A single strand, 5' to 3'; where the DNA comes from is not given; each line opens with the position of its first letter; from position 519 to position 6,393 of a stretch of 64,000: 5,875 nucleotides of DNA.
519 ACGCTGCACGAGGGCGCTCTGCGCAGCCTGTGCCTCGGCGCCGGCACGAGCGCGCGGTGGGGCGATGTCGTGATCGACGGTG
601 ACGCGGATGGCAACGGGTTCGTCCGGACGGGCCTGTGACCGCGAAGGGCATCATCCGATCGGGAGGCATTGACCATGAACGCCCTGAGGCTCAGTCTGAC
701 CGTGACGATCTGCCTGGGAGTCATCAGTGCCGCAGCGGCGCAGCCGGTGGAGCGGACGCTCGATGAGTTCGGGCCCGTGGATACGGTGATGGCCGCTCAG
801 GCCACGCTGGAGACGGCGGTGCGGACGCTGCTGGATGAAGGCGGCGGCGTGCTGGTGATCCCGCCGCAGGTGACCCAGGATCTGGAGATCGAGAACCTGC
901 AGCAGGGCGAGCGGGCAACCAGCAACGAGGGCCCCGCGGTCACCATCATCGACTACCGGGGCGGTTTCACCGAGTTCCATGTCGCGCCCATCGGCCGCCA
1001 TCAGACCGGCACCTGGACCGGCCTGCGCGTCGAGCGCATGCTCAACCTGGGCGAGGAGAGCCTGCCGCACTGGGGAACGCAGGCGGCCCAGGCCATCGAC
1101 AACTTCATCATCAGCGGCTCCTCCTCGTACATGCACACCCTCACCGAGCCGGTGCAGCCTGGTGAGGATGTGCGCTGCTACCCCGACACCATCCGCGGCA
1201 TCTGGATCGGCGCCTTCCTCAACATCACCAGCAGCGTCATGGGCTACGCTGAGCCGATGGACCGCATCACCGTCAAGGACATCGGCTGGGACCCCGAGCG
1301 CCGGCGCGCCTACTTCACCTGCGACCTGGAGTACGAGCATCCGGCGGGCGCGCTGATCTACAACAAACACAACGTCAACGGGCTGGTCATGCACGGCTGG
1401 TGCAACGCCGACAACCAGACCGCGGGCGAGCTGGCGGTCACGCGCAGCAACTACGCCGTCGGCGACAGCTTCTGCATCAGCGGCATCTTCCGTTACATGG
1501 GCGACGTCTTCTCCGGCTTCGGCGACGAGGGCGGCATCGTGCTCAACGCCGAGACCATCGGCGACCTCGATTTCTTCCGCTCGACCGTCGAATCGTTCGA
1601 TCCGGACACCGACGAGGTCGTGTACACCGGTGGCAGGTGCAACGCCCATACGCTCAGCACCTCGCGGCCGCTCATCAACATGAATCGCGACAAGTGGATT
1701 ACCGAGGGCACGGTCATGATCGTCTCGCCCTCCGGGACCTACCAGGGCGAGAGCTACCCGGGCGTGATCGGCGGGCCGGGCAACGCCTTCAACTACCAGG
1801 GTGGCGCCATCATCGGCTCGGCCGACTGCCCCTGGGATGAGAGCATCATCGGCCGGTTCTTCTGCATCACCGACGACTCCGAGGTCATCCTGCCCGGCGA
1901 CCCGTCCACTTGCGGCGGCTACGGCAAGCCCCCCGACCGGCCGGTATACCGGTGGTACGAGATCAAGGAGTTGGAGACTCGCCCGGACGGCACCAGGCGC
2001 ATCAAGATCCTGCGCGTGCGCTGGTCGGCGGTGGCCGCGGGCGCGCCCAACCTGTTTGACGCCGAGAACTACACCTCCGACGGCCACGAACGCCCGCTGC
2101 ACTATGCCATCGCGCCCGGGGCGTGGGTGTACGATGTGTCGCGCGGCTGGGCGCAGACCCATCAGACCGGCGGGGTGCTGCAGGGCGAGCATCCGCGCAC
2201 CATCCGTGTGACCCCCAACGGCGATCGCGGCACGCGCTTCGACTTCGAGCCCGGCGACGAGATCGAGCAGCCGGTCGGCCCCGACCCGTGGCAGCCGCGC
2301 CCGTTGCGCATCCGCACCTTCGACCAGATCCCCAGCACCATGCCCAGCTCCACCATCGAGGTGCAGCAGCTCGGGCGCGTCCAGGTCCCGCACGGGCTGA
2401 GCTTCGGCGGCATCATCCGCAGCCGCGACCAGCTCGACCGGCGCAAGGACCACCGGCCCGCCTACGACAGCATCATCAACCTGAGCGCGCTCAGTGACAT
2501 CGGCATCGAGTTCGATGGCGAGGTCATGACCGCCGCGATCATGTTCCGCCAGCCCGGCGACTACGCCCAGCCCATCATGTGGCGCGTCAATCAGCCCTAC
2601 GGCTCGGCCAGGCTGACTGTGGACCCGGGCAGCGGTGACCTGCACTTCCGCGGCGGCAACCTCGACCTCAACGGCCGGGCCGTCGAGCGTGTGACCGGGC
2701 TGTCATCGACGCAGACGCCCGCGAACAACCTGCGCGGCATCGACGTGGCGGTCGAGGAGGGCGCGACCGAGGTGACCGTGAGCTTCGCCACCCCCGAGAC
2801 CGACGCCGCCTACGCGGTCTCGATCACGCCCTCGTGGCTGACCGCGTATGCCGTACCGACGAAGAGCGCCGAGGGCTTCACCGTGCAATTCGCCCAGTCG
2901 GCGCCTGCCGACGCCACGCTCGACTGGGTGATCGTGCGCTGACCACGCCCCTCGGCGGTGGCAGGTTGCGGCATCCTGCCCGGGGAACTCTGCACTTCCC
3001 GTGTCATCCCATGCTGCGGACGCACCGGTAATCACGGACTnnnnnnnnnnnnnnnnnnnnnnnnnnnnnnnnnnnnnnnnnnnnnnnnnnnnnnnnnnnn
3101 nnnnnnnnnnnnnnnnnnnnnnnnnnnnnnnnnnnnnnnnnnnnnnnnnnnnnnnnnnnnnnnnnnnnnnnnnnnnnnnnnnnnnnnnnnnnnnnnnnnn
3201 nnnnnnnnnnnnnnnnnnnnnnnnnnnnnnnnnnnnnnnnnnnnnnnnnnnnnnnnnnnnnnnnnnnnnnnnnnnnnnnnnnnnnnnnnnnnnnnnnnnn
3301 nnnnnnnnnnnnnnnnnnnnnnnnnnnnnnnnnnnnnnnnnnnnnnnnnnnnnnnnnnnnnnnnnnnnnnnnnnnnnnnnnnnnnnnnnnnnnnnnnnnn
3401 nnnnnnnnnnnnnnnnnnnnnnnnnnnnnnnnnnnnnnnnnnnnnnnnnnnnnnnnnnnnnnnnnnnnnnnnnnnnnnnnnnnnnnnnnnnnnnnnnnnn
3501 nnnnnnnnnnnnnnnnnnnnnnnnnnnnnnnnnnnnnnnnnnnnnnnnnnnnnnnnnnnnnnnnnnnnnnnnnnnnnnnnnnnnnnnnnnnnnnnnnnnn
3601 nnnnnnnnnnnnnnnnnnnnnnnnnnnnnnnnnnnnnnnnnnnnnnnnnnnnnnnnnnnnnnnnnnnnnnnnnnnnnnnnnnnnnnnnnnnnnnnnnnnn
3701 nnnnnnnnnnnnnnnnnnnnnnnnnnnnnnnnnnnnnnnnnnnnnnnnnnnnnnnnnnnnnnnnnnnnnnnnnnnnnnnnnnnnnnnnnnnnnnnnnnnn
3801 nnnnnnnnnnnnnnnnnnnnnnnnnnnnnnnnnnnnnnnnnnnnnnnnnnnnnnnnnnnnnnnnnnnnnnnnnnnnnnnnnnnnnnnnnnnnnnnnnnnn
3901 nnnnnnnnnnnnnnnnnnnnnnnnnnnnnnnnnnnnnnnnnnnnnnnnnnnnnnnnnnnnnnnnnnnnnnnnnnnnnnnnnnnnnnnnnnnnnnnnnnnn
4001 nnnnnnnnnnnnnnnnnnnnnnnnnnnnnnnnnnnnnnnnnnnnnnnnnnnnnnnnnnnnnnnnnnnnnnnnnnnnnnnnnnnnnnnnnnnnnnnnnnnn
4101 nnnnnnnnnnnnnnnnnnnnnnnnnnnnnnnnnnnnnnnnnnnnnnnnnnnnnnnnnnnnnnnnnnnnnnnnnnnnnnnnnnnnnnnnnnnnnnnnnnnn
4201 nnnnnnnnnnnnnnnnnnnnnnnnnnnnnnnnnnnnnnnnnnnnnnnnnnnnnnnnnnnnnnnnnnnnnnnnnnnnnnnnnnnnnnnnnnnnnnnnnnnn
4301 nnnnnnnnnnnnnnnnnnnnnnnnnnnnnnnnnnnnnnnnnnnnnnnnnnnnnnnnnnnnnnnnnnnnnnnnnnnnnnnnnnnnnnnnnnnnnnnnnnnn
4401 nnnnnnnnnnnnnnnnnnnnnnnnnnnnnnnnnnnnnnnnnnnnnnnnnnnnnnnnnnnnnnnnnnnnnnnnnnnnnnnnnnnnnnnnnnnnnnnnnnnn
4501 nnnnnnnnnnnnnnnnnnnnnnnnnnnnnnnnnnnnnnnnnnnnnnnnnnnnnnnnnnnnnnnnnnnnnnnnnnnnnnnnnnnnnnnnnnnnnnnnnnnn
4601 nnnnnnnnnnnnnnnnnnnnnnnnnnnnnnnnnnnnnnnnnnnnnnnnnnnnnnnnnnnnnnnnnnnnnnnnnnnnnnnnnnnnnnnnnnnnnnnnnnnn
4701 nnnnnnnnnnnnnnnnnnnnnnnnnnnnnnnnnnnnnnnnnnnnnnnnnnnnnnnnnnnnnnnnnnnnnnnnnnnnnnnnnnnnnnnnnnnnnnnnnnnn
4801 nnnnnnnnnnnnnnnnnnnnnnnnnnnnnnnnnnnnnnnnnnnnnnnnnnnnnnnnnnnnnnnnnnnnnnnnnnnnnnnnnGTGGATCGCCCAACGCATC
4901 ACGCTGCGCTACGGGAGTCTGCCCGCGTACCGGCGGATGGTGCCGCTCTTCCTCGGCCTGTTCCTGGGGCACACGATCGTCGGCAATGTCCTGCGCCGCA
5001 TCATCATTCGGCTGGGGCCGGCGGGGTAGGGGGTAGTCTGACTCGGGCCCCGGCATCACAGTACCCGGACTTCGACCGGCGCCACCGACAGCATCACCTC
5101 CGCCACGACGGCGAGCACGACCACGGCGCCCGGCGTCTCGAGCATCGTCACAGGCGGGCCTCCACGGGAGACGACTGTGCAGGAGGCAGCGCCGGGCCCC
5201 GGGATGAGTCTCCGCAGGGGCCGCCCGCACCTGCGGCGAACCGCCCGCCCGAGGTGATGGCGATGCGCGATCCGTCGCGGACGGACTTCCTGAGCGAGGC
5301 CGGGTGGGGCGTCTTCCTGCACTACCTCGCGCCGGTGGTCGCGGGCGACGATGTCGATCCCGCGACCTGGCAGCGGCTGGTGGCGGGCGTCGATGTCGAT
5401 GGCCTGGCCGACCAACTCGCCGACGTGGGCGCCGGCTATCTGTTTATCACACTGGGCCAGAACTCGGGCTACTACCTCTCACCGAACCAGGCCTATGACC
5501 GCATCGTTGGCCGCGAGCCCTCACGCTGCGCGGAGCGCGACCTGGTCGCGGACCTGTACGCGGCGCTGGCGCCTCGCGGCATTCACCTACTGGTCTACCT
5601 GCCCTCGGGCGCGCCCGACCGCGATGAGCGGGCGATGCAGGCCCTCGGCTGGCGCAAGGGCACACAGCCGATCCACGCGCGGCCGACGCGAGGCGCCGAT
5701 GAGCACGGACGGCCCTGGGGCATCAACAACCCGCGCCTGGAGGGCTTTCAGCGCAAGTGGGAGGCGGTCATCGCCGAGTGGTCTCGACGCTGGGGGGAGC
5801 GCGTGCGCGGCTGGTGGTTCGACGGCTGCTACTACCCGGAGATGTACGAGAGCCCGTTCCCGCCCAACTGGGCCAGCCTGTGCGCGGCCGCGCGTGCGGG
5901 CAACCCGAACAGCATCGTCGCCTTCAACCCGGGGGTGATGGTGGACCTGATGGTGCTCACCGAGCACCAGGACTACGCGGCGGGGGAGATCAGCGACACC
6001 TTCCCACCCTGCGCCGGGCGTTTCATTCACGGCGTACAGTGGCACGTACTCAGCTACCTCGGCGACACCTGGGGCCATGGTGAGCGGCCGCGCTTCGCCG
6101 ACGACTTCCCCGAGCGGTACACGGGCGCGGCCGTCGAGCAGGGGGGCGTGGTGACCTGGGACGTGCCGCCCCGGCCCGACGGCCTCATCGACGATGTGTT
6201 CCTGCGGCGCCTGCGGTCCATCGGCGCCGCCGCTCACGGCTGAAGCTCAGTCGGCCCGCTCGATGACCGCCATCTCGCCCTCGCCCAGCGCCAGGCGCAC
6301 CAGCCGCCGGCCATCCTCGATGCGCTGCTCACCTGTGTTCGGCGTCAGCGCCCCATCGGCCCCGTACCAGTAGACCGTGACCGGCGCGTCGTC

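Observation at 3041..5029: Paralogous ~660-aa polytopic membrane proteins embedded in glycan-enzyme and oxidoreductase operons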

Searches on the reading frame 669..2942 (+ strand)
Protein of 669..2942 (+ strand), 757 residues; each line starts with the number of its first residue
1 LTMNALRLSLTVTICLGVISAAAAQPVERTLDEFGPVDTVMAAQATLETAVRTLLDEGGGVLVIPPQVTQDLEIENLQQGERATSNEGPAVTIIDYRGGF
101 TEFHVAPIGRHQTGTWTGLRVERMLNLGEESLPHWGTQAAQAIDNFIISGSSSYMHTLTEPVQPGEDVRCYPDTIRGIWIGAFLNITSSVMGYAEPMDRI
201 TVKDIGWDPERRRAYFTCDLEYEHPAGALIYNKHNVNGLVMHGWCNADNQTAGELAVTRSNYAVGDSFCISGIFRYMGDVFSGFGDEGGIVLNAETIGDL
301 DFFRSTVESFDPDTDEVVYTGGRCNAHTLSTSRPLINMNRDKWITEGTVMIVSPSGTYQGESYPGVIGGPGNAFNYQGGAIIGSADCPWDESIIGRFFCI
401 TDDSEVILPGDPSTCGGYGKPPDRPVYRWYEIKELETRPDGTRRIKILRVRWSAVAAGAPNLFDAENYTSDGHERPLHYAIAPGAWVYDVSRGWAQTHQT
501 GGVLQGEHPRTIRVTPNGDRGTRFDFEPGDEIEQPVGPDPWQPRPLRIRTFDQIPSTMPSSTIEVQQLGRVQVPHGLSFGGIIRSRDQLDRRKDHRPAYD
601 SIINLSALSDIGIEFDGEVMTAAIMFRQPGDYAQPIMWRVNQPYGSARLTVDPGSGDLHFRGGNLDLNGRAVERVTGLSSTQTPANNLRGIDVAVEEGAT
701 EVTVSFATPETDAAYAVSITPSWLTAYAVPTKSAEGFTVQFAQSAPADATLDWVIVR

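Call 11: search_protein_families(library=pfam, proteins=[window:669-2942:+], max_evalue=0.001)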
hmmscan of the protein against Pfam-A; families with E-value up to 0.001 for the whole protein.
window:669-2942:+ (757 aa): 0 families

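Call 60: search_solved_structures(query=window:669-2942:+, max_evalue=0.01)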
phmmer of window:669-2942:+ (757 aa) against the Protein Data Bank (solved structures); distinct sequences matched with E-value up to 0.01: 0.

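Call 81: search_protein_families(library=pfam, proteins=[window:669-2942:+], max_evalue=1)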
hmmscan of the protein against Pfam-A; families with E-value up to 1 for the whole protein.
window:669-2942:+ (757 aa): 0 families

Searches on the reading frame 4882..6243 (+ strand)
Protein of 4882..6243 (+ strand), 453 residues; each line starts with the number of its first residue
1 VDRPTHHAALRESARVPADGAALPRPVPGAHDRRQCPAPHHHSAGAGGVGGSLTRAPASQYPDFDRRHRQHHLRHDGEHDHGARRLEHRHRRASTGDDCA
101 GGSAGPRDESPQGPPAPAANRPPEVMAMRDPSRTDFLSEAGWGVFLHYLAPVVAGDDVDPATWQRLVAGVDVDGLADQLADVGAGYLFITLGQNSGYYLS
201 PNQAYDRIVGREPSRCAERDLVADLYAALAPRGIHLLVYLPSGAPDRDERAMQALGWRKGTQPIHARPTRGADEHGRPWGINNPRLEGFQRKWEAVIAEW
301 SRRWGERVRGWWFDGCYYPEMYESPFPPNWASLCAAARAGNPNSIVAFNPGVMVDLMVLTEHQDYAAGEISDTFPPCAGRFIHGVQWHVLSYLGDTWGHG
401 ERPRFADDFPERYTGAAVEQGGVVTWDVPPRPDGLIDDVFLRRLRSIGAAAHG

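Call 11: search_protein_families(library=pfam, proteins=[window:4882-6243:+], max_evalue=0.001)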
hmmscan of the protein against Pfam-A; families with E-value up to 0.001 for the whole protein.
window:4882-6243:+ (453 aa): 1 family
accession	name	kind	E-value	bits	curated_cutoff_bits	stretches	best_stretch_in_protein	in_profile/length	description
PF01120.23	Alpha_L_fucos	-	0.00031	20.7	25.2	0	173-449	97-338/345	Alpha-L-fucosidase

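Call 61: search_solved_structures(query=window:4882-6243:+, max_evalue=0.01)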
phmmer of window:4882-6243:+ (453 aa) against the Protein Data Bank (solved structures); distinct sequences matched with E-value up to 0.01: 1.
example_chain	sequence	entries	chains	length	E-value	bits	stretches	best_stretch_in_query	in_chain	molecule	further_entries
9pnj_A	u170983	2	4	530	6.4e-09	38.3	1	135-241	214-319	Alpha-L-fucosidase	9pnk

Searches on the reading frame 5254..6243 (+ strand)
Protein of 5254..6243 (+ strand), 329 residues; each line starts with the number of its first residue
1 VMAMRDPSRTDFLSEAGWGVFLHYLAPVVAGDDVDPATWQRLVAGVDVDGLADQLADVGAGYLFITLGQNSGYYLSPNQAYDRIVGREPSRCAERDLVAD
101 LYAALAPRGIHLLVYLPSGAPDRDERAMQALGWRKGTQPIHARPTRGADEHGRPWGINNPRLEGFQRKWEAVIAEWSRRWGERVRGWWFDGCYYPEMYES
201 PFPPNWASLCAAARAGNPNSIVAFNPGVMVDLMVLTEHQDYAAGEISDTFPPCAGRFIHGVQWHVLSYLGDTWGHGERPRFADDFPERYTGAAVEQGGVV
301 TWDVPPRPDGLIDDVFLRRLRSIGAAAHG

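Call 81: search_protein_families(library=pfam, proteins=[window:5254-6243:+], max_evalue=1)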
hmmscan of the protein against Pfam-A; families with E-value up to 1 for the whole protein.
window:5254-6243:+ (329 aa): 1 family
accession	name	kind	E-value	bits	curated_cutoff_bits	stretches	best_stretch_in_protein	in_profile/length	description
PF01120.23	Alpha_L_fucos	-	0.0001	22.3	25.2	1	49-325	97-338/345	Alpha-L-fucosidase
